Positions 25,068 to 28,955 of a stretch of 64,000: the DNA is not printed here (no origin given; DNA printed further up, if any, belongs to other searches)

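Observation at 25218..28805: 1195-aa fusion: three cytoplasmic zinc ribbons, a GT-C glycosyltransferase and two PA14 domains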

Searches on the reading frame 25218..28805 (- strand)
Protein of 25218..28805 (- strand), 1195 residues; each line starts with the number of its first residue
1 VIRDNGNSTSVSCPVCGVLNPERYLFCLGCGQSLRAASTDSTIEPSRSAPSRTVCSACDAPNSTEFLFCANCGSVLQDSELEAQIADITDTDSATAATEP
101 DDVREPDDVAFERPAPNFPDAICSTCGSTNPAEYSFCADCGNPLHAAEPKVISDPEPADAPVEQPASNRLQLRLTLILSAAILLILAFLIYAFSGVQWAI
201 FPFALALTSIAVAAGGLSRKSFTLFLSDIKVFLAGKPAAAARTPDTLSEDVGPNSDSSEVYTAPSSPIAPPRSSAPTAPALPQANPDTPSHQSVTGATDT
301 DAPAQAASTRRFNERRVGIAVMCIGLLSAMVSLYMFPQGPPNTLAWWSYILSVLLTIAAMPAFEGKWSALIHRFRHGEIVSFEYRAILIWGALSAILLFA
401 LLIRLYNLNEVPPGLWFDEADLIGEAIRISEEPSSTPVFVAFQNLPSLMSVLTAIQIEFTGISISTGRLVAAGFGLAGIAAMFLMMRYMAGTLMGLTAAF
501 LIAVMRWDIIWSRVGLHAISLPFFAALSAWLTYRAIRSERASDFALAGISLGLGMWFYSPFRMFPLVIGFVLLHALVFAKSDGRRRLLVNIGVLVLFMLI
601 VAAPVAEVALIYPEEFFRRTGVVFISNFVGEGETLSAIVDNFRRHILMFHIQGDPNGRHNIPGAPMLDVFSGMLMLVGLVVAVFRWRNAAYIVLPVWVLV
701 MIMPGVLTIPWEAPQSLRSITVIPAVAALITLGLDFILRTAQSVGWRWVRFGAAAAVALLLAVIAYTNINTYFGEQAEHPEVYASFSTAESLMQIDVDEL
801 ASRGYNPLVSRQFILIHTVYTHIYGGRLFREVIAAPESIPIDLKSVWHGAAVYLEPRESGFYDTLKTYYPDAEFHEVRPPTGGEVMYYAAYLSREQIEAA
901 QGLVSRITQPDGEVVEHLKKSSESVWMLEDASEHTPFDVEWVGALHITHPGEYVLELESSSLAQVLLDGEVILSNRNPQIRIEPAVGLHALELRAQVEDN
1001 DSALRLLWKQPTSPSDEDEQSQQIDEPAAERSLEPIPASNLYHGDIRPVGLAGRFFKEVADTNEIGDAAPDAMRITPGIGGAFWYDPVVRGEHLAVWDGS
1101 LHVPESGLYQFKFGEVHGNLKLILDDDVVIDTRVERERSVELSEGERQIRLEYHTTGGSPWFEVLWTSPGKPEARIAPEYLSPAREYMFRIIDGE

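Call 6: search_protein_families(library=pfam, proteins=[window:25218-28805:-], max_evalue=1)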
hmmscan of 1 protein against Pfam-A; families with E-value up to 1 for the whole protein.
window:25218-28805:- (1195 aa): 14 families
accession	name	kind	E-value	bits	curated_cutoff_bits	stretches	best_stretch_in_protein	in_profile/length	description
PF12773.13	DZR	-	7.8e-12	45.6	27.3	2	13-73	1-45/45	Double zinc ribbon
PF07691.17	PA14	-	2e-11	44.3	24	2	1089-1174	42-141/147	PA14 domain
PF24463.1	DUF7577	-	5.8e-11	42.2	28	3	123-145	5-27/27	Domain of unknown function (DUF7577)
PF13240.11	Zn_Ribbon_1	-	7.6e-10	38.7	25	3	123-144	2-23/23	zinc-ribbon domain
PF13231.12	PMT_2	-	4.8e-07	30.6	26.1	1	452-605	9-157/160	Dolichyl-phosphate-mannose-protein mannosyltransferase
PF18912.6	DZR_2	-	1.8e-05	24.9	27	1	120-146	21-48/56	Double zinc ribbon domain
PF13248.11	Zn_ribbon_3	-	5.7e-05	22.9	27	1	53-76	3-26/26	zinc-ribbon domain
PF17032.10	Zn_ribbon_15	-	0.0007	20.8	28.9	2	12-73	25-73/73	zinc-ribbon family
PF19779.4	DUF6264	-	0.012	16.3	31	1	263-338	29-96/183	Family of unknown function (DUF6264)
PF08271.17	Zn_Ribbon_TF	-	0.034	14.2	29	1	55-81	3-34/43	TFIIB zinc-binding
PF00628.35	PHD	-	0.13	12.7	24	0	123-146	1-25/47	PHD-finger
PF07282.18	Cas12f1-like_TNB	-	0.23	12.1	26.3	0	8-33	26-49/60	Cas12f1-like, TNB domain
PF01485.27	IBR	-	0.4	11.2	24.3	1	64-146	16-61/65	IBR domain, a half RING-finger domain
PF14537.11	Cytochrom_c3_2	-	0.94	10.4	25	0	27-72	29-77/79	Cytochrome c3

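Call 7: search_protein_families(library=ncbifam, proteins=[window:25218-28805:-], max_evalue=1)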
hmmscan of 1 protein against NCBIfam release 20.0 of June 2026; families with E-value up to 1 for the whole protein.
window:25218-28805:- (1195 aa): 2 families
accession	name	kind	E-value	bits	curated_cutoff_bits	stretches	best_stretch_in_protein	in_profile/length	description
NF011149.0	PRK14559.1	equivalog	0.011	14.5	374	1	12-67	3-56/642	serine/threonine phosphatase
NF003161.0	PRK04136.1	equivalog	0.58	9.7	54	1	120-142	14-36/49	50S ribosomal protein L40e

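Call 8: find_homologous_proteins(query=window:25218-28805:-)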
Query window:25218-28805:- (1195 aa): 67 proteins with E <= 0.001 among 8000 candidates.
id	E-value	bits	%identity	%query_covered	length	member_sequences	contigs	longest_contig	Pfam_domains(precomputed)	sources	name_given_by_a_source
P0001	0.0e+0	2715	100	100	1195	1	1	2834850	PF13240.12,PF07691.18,PF12773.14,PF24463.2,PF13231.13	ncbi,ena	-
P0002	0.0e+0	1430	58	90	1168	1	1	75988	PF07691.18,PF12773.14,PF24463.2,PF13231.13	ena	-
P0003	0.0e+0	1403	62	86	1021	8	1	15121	PF07691.18,PF13231.13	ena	-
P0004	0.0e+0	1394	60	87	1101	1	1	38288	PF13240.12,PF07691.18,PF24463.2,PF13231.13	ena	-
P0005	0.0e+0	1389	58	88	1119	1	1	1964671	PF07691.18,PF24463.2,PF13231.13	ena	-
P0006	0.0e+0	1313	58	86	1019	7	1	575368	PF07691.18,PF13231.13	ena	-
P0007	0.0e+0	1309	58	86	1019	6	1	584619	PF07691.18,PF13231.13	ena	-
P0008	0.0e+0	1299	55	90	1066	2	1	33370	PF07691.18,PF24463.2,PF13231.13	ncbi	-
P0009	0.0e+0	1299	53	95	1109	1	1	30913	PF07691.18,PF12773.14,PF13231.13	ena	-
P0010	0.0e+0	1297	54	96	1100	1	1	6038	PF13240.12,PF07691.18,PF12773.14,PF24463.2,PF13231.13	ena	-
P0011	0.0e+0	1295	57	86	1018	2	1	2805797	PF07691.18,PF13231.13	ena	-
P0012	0.0e+0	1292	58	86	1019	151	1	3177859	PF07691.18,PF13231.13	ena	-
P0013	0.0e+0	1289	57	86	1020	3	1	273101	PF07691.18,PF13231.13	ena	-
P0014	0.0e+0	1280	57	86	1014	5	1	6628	PF07691.18,PF13231.13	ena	-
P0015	0.0e+0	1276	56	86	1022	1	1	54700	PF07691.18,PF13231.13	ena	-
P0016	0.0e+0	1269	57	86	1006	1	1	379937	PF07691.18,PF13231.13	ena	-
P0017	0.0e+0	1264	57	86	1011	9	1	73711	PF07691.18,PF13231.13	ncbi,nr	ncbi:MAG: hypothetical protein F4X57_09915 [Chloroflexi bacterium]|nr:hypothetical protein [Chlorofl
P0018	0.0e+0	1260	56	86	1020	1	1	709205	PF07691.18,PF13231.13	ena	-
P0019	0.0e+0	1257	57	86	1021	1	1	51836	PF07691.18,PF13231.13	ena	-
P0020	0.0e+0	1256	54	83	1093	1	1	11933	PF13240.12,PF07691.18,PF12773.14,PF24463.2,PF13231.13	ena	-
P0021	0.0e+0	1256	55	86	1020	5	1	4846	PF07691.18,PF02516.21,PF13231.13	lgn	-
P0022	0.0e+0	1256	56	86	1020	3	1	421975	PF07691.18,PF13231.13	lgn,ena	-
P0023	0.0e+0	1247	56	86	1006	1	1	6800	PF07691.18,PF13231.13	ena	-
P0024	0.0e+0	1240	55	87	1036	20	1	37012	PF07691.18,PF13231.13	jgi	-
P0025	0.0e+0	1239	56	86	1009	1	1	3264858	PF07691.18,PF13231.13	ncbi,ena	-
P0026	0.0e+0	1235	61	74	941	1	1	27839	PF07691.18,PF13231.13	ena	-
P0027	0.0e+0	1233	55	86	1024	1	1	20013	PF07691.18,PF13231.13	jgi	jgi:4-amino-4-deoxy-L-arabinose transferase-like glycosyltransferase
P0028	0.0e+0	1232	55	86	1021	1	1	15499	PF07691.18,PF13231.13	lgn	-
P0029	0.0e+0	1223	57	82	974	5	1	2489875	PF07691.18,PF13231.13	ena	-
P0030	0.0e+0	1219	62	73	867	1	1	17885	PF07691.18,PF13231.13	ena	-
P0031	0.0e+0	1209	53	86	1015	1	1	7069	PF07691.18,PF13231.13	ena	-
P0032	0.0e+0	1203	59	75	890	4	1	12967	PF07691.18,PF13231.13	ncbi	-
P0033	0.0e+0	1201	60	75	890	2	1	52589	PF07691.18,PF13231.13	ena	-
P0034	0.0e+0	1190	48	100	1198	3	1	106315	PF07691.18,PF24463.2,PF13231.13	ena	-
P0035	0.0e+0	1190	48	100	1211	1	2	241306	PF07691.18,PF24463.2,PF13231.13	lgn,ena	-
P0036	0.0e+0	1184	49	95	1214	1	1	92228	PF07691.18,PF24463.2,PF13231.13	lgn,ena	-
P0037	0.0e+0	1181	48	95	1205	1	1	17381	PF07691.18,PF24463.2,PF13231.13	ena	-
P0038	0.0e+0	1177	35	4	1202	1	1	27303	PF07691.18,PF24463.2,PF13231.13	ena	-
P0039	0.0e+0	1174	57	74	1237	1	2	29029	PF13240.12,PF07691.18,PF24463.2,PF13231.13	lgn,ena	-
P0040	0.0e+0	1172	49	95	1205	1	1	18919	PF07691.18,PF24463.2,PF13231.13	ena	-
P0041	0.0e+0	1172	52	84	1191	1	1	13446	PF07691.18,PF13231.13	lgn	-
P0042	0.0e+0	1169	48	96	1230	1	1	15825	PF13240.12,PF07691.18,PF24463.2,PF13231.13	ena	-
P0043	0.0e+0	1165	59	75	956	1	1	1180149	PF07691.18,PF13231.13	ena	-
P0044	0.0e+0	1163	61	72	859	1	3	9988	PF07691.18,PF13231.13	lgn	-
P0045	0.0e+0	1105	49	90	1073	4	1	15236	PF07691.18,PF13231.13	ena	-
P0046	0.0e+0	1098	58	74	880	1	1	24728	PF07691.18,PF13231.13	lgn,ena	-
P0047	0.0e+0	1022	60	66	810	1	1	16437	PF07691.18,PF13231.13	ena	-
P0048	1.2e-296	1005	58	70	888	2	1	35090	PF07691.18,PF13231.13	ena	-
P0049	3.3e-260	884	49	74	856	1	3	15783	PF07691.18,PF13231.13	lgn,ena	-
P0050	2.9e-224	765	42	79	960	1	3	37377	PF07691.18,PF13231.13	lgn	-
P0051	2.8e-223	762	40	86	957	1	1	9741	PF07691.18,PF13231.13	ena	-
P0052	7.0e-199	681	41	74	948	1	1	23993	PF07691.18,PF13231.13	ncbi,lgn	-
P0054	6.6e-85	304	30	72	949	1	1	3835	PF07691.18,PF13231.13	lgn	-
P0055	1.7e-81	292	30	70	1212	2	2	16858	PF07691.18,PF24684.2,PF01436.28,PF25021.2,PF06739.18,PF08450.19,PF13231.13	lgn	-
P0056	2.3e-48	183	32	35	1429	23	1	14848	PF07691.18,PF02366.25,PF01436.28,PF08450.19,PF13231.13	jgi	jgi:sugar lactone lactonase YvrE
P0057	2.6e-35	140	25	66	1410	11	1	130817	PF07691.18,PF13231.13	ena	-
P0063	5.2e-16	76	22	66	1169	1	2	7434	PF07691.18,PF24684.2,PF01436.28,PF08450.19,PF13231.13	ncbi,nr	ncbi:MAG: glycosyltransferase family 39 protein, partial [Chloroflexota bacterium]|nr:glycosyltransf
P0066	1.6e-7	48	25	34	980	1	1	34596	PF02366.25,PF13231.13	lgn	-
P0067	3.2e-5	40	26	34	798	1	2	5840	PF02366.25,PF13231.13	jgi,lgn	jgi:4-amino-4-deoxy-L-arabinose transferase-like glycosyltransferase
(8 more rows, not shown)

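Call 15: find_encoding_contigs(protein=P0001, flank=10000, max_places=3)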
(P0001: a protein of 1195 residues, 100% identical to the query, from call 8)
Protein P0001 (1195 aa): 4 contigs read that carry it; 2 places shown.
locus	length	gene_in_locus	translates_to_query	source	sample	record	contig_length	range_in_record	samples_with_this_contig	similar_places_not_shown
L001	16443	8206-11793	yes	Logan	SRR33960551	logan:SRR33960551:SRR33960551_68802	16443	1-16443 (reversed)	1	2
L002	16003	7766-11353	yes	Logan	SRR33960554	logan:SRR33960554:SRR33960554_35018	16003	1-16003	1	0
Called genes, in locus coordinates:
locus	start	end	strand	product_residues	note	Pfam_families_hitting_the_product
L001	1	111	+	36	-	?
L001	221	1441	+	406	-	PF22691:Thiolase_C_1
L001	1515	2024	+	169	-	PF01796:OB_ChsH2_C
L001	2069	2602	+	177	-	PF00881:Nitroreductase, PF14512:TM1586_NiRdase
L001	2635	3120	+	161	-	-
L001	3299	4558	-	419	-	PF00296:Bac_luciferase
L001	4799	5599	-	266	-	PF00561:Abhydrolase_1, PF12697:Abhydrolase_6, PF12146:Hydrolase_4, PF00561:Abhydrolase_1 (weak)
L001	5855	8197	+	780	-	PF02515:CoA_transf_3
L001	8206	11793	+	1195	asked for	PF12773:DZR, PF13240:Zn_Ribbon_1 (faint), PF24463:DUF7577 (faint), PF13231:PMT_2 (weak), PF07691:PA14 (weak)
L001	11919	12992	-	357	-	PF01070:FMN_dh, PF03060:NMO, PF00478:IMPDH (weak)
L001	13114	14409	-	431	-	-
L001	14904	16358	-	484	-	PF00041:fn3 (faint), PF16656:Pur_ac_phosph_N (faint), PF25059:FN3_DSCAM-DSCAML_C (faint), PF24489:Ig_J_second (faint)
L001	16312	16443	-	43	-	?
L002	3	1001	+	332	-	?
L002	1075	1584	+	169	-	PF01796:OB_ChsH2_C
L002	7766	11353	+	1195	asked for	PF12773:DZR, PF13240:Zn_Ribbon_1 (faint), PF24463:DUF7577 (faint), PF13231:PMT_2 (weak), PF07691:PA14 (weak)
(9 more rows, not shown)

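Call 16: find_encoding_contigs(protein=P0012, flank=10000, max_places=3)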
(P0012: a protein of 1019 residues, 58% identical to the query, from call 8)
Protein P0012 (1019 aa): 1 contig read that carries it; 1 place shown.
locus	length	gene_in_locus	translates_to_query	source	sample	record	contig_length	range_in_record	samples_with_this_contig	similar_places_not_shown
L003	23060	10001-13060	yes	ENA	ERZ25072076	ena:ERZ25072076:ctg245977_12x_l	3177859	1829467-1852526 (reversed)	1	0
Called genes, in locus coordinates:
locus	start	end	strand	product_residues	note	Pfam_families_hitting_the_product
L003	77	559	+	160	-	PF00111:Fer2 (weak), PF13085:Fer2_3 (weak), PF01799:Fer2_2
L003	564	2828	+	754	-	PF01315:Ald_Xan_dh_C, PF02738:MoCoBD_1, PF20256:MoCoBD_2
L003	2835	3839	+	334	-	PF00941:FAD_binding_5, PF03450:CO_deh_flav_C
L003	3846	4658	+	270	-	PF02358:Trehalose_PPase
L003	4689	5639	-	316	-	PF04199:Cyclase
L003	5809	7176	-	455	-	PF07969:Amidohydro_3, PF01979:Amidohydro_1 (weak)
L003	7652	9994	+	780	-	PF02515:CoA_transf_3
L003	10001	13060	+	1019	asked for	PF13231:PMT_2, PF07691:PA14 (weak)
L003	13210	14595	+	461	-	PF07969:Amidohydro_3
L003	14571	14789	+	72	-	-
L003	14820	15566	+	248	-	PF01925:TauE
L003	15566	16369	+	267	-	PF01925:TauE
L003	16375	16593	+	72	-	PF01925:TauE (weak)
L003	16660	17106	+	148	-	PF01925:TauE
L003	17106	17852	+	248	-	PF01925:TauE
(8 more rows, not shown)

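Call 17: find_encoding_contigs(protein=P0035, flank=8000, max_places=2)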
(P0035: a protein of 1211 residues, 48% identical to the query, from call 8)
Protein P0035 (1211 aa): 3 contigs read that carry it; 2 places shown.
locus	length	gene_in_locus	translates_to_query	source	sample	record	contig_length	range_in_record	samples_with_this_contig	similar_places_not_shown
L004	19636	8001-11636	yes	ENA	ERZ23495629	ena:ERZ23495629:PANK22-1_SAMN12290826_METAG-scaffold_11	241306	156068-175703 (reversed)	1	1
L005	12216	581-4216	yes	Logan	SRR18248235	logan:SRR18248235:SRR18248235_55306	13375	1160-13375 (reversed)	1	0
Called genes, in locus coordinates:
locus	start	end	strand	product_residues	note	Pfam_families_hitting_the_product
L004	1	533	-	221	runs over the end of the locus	-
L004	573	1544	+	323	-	PF01936:NYN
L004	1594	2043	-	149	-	PF05154:TM2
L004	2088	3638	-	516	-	PF00732:GMC_oxred_N, PF05199:GMC_oxred_C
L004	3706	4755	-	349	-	-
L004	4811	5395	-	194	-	PF14803:Zn_ribbon_Nudix, PF00293:NUDIX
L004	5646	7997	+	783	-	PF02515:CoA_transf_3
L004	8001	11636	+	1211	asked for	PF24463:DUF7577 (weak), PF13231:PMT_2, PF07691:PA14 (weak)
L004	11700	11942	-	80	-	PF21748:UPF0150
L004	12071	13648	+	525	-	PF07969:Amidohydro_3, PF01979:Amidohydro_1 (weak)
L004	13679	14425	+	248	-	PF01925:TauE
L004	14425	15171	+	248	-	PF01925:TauE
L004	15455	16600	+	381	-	PF02746:MR_MLE_N, PF13378:MR_MLE_C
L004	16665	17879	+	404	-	PF13527:Acetyltransf_9, PF00583:Acetyltransf_1 (faint), PF17668:Acetyltransf_17, PF13530:SCP2_2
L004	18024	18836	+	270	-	PF05066:HARE-HTH (weak)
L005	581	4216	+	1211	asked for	PF24463:DUF7577 (weak), PF13231:PMT_2, PF07691:PA14 (weak)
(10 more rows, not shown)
